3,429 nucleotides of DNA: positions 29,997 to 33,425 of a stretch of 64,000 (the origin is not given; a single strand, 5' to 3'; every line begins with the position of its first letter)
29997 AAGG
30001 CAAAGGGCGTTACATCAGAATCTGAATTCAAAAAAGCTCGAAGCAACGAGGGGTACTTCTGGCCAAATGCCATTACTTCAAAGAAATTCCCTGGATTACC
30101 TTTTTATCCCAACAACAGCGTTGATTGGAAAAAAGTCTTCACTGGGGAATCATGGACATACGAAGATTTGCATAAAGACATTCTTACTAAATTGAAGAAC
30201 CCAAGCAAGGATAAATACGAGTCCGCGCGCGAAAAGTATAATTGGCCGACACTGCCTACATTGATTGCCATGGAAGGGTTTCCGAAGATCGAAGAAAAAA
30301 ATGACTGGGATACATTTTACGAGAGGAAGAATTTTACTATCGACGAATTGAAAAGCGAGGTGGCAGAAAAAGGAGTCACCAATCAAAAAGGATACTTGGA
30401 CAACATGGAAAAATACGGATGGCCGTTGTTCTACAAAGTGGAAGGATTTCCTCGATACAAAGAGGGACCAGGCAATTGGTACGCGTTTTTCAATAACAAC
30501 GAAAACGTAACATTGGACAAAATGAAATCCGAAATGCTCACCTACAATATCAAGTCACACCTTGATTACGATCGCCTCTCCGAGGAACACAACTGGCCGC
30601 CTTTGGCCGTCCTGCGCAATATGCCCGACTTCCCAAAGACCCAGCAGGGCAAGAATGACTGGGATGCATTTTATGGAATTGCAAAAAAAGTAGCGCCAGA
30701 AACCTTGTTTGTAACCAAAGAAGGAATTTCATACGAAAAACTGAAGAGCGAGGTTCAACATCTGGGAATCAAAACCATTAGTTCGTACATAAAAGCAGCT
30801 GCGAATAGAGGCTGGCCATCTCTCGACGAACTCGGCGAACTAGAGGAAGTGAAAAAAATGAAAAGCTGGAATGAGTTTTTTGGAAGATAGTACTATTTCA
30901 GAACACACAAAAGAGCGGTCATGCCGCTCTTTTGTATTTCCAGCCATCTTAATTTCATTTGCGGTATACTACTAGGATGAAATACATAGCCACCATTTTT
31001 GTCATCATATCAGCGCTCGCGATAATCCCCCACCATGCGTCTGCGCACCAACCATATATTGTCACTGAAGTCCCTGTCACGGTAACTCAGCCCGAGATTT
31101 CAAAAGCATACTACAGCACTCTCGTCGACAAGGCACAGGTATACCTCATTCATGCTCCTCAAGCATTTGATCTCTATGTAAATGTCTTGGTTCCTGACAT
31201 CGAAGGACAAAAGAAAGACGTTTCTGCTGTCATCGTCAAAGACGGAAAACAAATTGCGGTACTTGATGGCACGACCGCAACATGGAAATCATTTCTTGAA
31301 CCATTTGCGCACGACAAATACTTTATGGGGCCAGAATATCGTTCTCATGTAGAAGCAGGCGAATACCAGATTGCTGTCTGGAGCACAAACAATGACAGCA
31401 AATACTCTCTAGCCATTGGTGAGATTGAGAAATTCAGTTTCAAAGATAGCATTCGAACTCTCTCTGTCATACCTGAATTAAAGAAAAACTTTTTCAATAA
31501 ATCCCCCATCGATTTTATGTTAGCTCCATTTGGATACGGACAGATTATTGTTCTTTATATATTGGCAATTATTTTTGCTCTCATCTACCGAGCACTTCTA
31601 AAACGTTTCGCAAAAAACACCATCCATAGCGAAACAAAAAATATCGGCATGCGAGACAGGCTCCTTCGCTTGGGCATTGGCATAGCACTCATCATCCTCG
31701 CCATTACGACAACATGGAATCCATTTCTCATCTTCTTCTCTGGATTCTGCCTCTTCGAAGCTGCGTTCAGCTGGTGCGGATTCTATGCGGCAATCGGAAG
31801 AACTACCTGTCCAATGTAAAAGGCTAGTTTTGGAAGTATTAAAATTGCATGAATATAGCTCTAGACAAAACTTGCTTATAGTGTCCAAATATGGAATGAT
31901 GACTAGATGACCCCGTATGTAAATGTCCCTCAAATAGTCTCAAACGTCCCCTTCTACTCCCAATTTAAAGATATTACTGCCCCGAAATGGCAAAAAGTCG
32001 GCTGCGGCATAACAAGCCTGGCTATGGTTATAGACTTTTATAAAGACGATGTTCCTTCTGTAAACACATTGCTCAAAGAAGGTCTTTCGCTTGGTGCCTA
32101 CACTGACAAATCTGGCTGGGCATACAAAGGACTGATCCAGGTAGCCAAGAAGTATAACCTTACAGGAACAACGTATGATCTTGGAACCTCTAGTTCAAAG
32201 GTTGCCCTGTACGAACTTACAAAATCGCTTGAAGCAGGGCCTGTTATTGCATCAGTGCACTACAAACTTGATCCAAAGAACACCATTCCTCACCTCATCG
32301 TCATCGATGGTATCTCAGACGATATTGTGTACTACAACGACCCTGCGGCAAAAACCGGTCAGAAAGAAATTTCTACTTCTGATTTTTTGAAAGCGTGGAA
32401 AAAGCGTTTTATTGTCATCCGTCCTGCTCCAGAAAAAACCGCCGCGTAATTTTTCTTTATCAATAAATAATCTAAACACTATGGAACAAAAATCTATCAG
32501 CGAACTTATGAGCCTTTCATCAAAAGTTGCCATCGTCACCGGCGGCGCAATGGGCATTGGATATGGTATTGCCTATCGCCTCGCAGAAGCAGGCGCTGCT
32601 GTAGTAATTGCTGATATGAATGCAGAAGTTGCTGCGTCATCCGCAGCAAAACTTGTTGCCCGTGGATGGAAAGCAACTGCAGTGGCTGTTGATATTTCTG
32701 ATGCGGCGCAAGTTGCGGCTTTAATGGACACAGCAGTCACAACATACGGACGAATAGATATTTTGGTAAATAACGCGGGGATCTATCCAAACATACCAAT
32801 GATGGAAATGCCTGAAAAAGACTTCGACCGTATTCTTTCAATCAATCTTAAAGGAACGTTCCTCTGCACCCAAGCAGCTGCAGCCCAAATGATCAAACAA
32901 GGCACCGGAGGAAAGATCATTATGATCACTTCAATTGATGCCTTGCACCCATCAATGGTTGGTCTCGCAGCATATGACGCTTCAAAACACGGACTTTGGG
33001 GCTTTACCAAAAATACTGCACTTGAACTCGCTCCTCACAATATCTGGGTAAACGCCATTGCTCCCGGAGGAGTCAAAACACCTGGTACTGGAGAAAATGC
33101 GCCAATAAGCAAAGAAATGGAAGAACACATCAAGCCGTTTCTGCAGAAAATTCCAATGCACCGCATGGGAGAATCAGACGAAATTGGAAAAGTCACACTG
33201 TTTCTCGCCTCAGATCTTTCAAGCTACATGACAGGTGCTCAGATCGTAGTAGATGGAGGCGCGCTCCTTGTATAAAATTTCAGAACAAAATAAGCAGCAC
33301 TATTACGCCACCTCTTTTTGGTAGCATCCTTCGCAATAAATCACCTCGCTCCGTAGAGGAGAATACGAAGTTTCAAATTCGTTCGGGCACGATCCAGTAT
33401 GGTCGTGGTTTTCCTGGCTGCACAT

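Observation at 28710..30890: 726-aa cytoplasmic protein made of six to seven novel ~58-aa tandem repeats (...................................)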

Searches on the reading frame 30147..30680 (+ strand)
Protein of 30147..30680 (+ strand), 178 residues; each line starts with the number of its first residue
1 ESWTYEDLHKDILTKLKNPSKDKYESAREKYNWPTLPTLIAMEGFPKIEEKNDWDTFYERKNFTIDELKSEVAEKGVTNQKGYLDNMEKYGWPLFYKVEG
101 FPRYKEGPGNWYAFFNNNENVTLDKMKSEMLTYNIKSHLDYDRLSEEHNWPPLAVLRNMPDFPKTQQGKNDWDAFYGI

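Call 52: predict_structure(alignment_id=A3)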
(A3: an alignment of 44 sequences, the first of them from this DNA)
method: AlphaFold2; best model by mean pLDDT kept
length: 178 residues; sequences in the alignment: 44
mean_pLDDT: 89.3   pTM: 0.64
mean pLDDT of the five models: 89.3, 87.8, 85.5, 84.4, 84.2
residues with pLDDT >= 90: 109; 70-90: 57; 50-70: 12; < 50: 0
segments of 3 or more residues with pLDDT < 50: none
pLDDT, mean of each block of 10 residues (from residue 1): 95 94 97 98 94 91 89 92 92 84 63 74 89 92 89 89 95 91
secondary structure, 60 per line:
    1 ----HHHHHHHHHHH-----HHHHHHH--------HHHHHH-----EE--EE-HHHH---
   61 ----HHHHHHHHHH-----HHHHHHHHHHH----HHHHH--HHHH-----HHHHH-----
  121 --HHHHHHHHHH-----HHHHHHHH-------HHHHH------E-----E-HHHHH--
elements in order: H5-15 H21-27 H36-41 H54-57 H65-74 H80-90 H95-99 H102-105 H111-115 H123-132 H138-145 H153-157 H172-176

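Call 55: fold_search(model_id=the predicted structure, library=pdb)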
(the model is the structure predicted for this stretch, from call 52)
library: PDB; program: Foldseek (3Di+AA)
matches with E <= 10: 5; with E <= 0.001: 0
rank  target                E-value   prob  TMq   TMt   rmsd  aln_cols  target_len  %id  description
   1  8xje_C                9.1e+00  0.02  0.16  0.19  15.7       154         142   11  Crystal structure of the YqeY protein from Campylobacter jejuni (released 2024-05-22)
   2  4aez_I                9.1e+00  0.01  0.16  0.15  13.3       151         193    9  Crystal Structure of Mitotic Checkpoint Complex (released 2012-03-21)
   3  6ldm_A                9.6e+00  0.02  0.15  0.14  16.6       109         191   14  Structural basis of G-quadruplex DNA recognition by the yeast telomeric protein Rap1 (released 2020-03-18)
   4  3ukg_A                9.6e+00  0.01  0.15  0.13  17.4       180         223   11  Crystal structure of Rap1/DNA complex (released 2011-12-07)
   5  3d3q_A                9.6e+00  0.01  0.15  0.09  22.0       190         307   12  Crystal structure of tRNA delta(2)-isopentenylpyrophosphate transferase (SE0981) from Staphylococcus epidermidis. Nort (released 2008-07-15)

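Call 64: fold_search(model_id=the predicted structure, library=viral)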
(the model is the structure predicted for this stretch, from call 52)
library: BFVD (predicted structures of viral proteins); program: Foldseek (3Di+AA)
matches with E <= 10: 34; with E <= 0.001: 0
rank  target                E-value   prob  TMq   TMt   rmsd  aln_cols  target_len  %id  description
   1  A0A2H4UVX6            6.3e-01  0.44  0.36  0.12  12.8       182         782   13  DEXDc helicase [Bodo saltans virus]
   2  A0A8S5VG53            1.5e+00  0.04  0.15  0.15  18.0       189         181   16  Uncharacterized protein [Siphoviridae sp. ct3R43]
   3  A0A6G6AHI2            1.7e+00  0.06  0.20  0.16  13.5       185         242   12  PJ328L [African swine fever virus]
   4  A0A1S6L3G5            2.0e+00  0.06  0.16  0.15  12.6       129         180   10  Uncharacterized protein [Erwinia phage vB_EamM_Yoloswag]
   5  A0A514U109            2.0e+00  0.03  0.14  0.13  15.4       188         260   15  Uncharacterized protein [Gordonia phage Phendrix]
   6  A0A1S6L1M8            3.6e+00  0.01  0.11  0.09  22.3       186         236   12  (no name in the UniProt tables at hand)
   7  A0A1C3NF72            3.8e+00  0.02  0.14  0.10  22.1       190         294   16  (no name in the UniProt tables at hand)
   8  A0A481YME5            4.5e+00  0.02  0.14  0.09  13.8       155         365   12  Uncharacterized protein [Pithovirus LCDPAC01]
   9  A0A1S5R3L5            4.7e+00  0.10  0.21  0.27   9.5       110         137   11  Uncharacterized protein [Pseudomonas phage pf16]
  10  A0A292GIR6            4.7e+00  0.08  0.27  0.17  12.3       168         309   13  (no name in the UniProt tables at hand)
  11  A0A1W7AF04            4.7e+00  0.03  0.19  0.15  23.9       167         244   17  (no name in the UniProt tables at hand)
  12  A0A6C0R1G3            4.7e+00  0.02  0.18  0.14  15.0       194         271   13  Helix-turn-helix domain-containing protein [Alteromonas phage vB_AmeM_PT11-V22]
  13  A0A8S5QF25            5.2e+00  0.11  0.28  0.16   6.8       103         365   13  Peptidoglycan hydrolase [Caudovirales sp. ctqPn17]
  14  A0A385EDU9            5.2e+00  0.03  0.23  0.13  21.1       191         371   10  Uncharacterized protein [Caulobacter phage CcrSC]
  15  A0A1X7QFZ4            5.5e+00  0.06  0.29  0.10  14.0       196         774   12  (no name in the UniProt tables at hand)
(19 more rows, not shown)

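Call 70: search_protein_families(library=pfam, alignment_id=A3, max_evalue=10)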
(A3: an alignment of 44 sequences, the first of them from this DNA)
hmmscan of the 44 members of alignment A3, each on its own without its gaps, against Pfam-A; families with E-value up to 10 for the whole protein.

A. member 1, seq(178 aa): 2 families
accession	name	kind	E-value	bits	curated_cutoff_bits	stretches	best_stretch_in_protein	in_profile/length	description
PF12108.13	SF3a60_bindingd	-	0.69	10.3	22.3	1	48-60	2-14/27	Splicing factor SF3a60 binding domain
PF00269.25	SASP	-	0.81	10.2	22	1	64-87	11-35/59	Small, acid-soluble spore proteins, alpha/beta type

B. families by the number of members that match (of 44 scanned): 64 families (the first 25 are shown)
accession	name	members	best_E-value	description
PF18386.7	ROQ_II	7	0.00058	Roquin II domain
PF05485.17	THAP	7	0.012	THAP domain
PF20075.5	DUF6471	5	7.6e-05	Domain of unknown function (DUF6471)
PF18524.6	HPIP_like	4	0.00076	High potential iron-sulfur protein like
PF25245.1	TPR_At1g68980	4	0.017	At1g68980, TPR repeats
PF03373.19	Octapeptide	3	0.1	Octapeptide repeat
PF13076.11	Fur_reg_FbpA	3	0.14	Fur-regulated basic protein A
PF02149.25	KA1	2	0.00088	Kinase associated domain 1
PF03915.18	AIP3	2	0.0025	Actin interacting protein 3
PF06855.17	YozE_SAM_like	2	0.0047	YozE SAM-like fold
PF03508.18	Connexin43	2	0.0047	Gap junction alpha-1 protein (Cx43)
PF05316.17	VAR1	2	0.024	Mitochondrial ribosomal protein (VAR1)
PF09471.16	Peptidase_M64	2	0.048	IgA Peptidase M64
PF24901.1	HTH_MCM7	2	0.059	DNA replication licensing factor MCM7, winged helix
PF10864.13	DUF2663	2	0.1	Protein of unknown function (DUF2663)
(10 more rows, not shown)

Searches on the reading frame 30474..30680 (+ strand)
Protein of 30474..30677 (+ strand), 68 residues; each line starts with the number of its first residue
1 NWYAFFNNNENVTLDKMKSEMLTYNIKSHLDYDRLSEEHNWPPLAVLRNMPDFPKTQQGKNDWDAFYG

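Call 10: search_protein_families(library=pfam, proteins=[window:30474-30677:+], max_evalue=10)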
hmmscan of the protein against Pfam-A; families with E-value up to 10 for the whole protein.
seq(68 aa): 0 families

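Call 42: find_homologous_proteins(query=A2, max_evalue=0.001)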
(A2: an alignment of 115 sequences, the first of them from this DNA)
Query A2 (115 sequences): 36 candidates shared short words with the query, none scored E <= 0.001.

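Call 91: search_solved_structures(query=A2, max_evalue=10, show_alignments=4)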
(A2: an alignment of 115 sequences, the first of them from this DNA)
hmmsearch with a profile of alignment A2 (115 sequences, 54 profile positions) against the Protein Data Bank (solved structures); distinct sequences matched with E-value up to 10: 0.

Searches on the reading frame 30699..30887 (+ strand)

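Call 10: search_protein_families(library=pfam, proteins=[window:30699-30887:+], max_evalue=10)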
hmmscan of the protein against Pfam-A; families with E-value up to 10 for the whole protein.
seq(63 aa): 1 family
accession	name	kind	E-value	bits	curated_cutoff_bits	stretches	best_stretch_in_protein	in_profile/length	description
PF10412.15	TrwB_AAD_bind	-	0.14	11.5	20.5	1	13-56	221-264/387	Type IV secretion-system coupling protein DNA-binding domain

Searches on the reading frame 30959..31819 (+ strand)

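Call 21: search_protein_families(library=pfam, proteins=[window:30959-31819:+], max_evalue=0.01)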
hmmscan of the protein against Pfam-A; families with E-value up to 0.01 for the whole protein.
window:30959-31819:+ (286 aa): 1 family
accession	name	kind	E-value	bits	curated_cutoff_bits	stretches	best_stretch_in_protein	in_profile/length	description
PF11127.14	YgaP-like_TM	-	5.1e-14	52.6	25.3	1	226-285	2-64/66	Inner membrane protein YgaP-like, transmembrane domain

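Call 90: search_protein_families(library=padloc, proteins=[window:30959-31819:+], max_evalue=0.001)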
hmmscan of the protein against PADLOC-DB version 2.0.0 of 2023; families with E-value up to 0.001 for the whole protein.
window:30959-31819:+ (286 aa): 0 families

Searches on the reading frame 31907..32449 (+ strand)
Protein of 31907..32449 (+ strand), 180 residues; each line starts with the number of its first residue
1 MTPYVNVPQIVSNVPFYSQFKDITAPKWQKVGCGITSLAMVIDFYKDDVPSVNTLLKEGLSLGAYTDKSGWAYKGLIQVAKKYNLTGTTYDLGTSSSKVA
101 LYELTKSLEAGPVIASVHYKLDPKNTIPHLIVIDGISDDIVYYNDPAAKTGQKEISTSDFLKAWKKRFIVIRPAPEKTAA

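Call 21: search_protein_families(library=pfam, proteins=[window:31907-32449:+], max_evalue=0.01)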
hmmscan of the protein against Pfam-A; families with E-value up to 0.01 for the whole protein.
window:31907-32449:+ (180 aa): 4 families
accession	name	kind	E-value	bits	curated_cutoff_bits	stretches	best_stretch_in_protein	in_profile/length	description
PF13529.12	Peptidase_C39_2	-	2.5e-14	54.5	24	1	13-147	2-143/143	Peptidase_C39 like family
PF03412.21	Peptidase_C39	-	2.6e-11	43.9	22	1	31-175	11-132/133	Peptidase C39 family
PF12385.14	Peptidase_C70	-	0.00038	20.8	19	1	30-160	17-136/141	Papain-like cysteine protease AvrRpt2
PF11814.14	DUF3335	-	0.00065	19.7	25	1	90-156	108-175/206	Peptidase_C39 like family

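Call 90: search_protein_families(library=padloc, proteins=[window:31907-32449:+], max_evalue=0.001)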
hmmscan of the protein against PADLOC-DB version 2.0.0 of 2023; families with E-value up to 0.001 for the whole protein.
window:31907-32449:+ (180 aa): 0 families

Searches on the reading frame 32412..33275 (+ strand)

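Call 21: search_protein_families(library=pfam, proteins=[window:32412-33275:+], max_evalue=0.01)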
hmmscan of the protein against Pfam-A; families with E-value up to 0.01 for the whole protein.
window:32412-33275:+ (287 aa): 6 families
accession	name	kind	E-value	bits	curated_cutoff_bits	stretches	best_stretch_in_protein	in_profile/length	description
PF13561.12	adh_short_C2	-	1.2e-64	218.5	27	1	46-283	3-234/236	Enoyl-(Acyl carrier protein) reductase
PF00106.31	adh_short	-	5.7e-57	192.8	26.6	1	38-228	1-189/195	short chain dehydrogenase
PF08659.16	KR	-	1.3e-11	45.2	22.6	1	40-179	3-141/180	KR domain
PF23441.1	SDR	-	8.8e-06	25.7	27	1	37-286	7-257/258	SDR-like rossmann domain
PF03435.24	Sacchrp_dh_NADP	-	0.00054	20.7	25.1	1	45-132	5-86/129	Saccharopine dehydrogenase NADP binding domain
PF02737.24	3HCDH_N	-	0.00064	20.1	22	1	38-106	1-65/180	3-hydroxyacyl-CoA dehydrogenase, NAD binding domain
